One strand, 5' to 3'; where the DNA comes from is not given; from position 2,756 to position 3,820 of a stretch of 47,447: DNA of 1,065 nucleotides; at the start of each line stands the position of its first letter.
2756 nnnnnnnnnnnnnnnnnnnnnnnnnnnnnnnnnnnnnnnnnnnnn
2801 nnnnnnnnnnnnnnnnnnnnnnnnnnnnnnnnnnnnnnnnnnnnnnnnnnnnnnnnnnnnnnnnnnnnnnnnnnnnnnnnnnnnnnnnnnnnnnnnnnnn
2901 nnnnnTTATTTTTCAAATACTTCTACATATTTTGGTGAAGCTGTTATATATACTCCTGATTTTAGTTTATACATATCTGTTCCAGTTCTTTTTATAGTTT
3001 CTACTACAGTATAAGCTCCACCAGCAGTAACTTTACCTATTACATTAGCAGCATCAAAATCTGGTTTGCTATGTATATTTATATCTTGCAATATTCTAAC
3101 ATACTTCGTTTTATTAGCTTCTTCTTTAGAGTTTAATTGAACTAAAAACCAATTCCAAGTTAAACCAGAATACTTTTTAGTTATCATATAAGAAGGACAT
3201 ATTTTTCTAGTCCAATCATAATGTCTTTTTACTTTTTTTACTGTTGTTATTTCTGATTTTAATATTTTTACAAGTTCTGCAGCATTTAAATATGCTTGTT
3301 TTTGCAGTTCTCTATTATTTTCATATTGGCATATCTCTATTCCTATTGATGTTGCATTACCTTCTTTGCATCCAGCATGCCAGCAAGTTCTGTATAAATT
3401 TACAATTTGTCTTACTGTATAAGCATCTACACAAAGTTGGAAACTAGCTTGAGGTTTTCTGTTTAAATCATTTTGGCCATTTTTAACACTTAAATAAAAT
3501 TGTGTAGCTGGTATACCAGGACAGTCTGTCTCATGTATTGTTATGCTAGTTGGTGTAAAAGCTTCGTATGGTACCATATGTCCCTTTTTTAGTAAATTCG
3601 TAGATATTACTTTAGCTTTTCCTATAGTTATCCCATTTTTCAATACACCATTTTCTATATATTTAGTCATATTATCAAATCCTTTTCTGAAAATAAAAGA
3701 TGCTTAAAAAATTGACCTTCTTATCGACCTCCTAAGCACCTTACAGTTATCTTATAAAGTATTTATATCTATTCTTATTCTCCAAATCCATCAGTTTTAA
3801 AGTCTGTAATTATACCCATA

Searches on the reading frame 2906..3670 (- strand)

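Call 44: search_protein_families(library=pfam, proteins=[window:2906-3670:-], max_evalue=0.001)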
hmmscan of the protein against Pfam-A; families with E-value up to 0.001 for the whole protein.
window:2906-3670:- (254 aa): 2 families
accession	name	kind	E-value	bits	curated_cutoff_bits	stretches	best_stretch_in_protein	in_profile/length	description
PF01510.30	Amidase_2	-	1.7e-15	58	26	1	40-160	5-130/131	N-acetylmuramoyl-L-alanine amidase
PF19087.6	DUF5776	-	1e-07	32.5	27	1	187-249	5-67/67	Domain of unknown function (DUF5776)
